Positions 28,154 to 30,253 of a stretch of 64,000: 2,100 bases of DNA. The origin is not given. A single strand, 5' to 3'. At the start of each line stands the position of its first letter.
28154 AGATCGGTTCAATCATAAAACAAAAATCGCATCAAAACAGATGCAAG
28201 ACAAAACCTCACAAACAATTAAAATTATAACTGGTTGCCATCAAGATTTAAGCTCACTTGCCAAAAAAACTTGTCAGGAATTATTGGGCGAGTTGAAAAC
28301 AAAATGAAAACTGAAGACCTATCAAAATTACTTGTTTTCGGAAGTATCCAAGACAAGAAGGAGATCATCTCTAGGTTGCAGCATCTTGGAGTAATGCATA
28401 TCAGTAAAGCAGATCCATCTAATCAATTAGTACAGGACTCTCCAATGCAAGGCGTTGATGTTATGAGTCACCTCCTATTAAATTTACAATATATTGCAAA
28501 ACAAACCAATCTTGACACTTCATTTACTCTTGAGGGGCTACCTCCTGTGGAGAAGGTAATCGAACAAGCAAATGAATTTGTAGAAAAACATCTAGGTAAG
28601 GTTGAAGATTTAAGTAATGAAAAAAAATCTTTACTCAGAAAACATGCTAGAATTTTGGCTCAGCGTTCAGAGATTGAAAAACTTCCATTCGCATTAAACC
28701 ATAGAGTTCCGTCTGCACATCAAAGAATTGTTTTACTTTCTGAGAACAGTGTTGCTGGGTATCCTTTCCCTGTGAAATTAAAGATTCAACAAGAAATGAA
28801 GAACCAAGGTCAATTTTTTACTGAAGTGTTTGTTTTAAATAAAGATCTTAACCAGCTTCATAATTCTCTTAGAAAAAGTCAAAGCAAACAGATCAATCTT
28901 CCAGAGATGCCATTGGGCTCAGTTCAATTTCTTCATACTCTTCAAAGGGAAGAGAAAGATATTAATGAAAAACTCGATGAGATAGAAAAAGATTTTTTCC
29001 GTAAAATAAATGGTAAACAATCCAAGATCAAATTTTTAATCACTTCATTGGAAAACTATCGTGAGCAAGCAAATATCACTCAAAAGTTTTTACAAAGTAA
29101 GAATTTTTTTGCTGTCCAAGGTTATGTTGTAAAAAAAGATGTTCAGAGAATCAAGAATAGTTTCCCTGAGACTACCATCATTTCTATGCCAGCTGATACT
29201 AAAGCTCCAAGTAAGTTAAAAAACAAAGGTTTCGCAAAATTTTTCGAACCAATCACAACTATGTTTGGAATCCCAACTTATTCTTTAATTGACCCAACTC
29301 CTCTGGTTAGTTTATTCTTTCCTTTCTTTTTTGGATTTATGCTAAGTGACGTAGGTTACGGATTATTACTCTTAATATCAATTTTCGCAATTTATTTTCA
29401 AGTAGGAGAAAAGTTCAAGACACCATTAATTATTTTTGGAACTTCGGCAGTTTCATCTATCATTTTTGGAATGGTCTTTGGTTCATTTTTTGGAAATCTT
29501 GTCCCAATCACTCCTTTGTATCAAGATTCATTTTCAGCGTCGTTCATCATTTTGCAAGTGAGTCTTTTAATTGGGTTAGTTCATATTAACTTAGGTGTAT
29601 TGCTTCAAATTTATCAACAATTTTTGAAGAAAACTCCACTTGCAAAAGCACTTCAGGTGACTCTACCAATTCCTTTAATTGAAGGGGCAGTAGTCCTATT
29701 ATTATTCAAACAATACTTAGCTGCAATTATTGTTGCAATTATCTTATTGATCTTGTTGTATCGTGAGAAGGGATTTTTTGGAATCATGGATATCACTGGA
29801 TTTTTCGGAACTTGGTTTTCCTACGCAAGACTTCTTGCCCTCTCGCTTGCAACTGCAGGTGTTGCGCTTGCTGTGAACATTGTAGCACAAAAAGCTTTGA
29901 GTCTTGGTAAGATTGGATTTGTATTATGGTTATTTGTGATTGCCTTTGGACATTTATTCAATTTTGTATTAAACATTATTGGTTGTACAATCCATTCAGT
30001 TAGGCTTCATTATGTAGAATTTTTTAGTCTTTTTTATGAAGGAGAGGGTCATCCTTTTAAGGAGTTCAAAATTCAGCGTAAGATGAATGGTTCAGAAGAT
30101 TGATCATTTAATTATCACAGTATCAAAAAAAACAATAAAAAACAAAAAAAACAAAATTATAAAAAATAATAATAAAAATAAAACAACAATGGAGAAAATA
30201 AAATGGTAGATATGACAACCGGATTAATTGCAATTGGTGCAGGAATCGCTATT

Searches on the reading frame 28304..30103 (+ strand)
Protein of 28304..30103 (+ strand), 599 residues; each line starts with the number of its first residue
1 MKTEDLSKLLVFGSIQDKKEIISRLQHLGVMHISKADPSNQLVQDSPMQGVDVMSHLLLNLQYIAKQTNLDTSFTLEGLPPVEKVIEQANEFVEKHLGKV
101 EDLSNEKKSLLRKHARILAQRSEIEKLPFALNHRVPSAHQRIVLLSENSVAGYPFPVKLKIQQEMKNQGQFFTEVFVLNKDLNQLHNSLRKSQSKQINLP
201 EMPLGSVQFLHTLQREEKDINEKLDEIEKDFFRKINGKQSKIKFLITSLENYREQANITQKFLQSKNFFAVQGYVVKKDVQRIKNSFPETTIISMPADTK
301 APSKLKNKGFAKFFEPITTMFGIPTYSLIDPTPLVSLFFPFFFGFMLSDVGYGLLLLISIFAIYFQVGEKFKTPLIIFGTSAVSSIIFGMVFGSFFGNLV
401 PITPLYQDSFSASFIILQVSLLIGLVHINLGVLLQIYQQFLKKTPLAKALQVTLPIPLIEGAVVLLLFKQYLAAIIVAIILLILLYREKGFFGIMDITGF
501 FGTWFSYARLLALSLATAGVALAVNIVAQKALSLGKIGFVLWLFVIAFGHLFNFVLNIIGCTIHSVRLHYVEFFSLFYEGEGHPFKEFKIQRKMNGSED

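Call 77: search_protein_families(library=pfam, proteins=[window:28304-30103:+], max_evalue=0.00001)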
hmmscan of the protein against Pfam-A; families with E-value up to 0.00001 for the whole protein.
window:28304-30103:+ (599 aa): 1 family
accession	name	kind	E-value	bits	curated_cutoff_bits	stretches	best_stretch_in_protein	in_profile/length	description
PF01496.24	V_ATPase_I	-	1.6e-17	63.2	30.7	2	208-370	246-418/815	V-type ATPase 116kDa subunit family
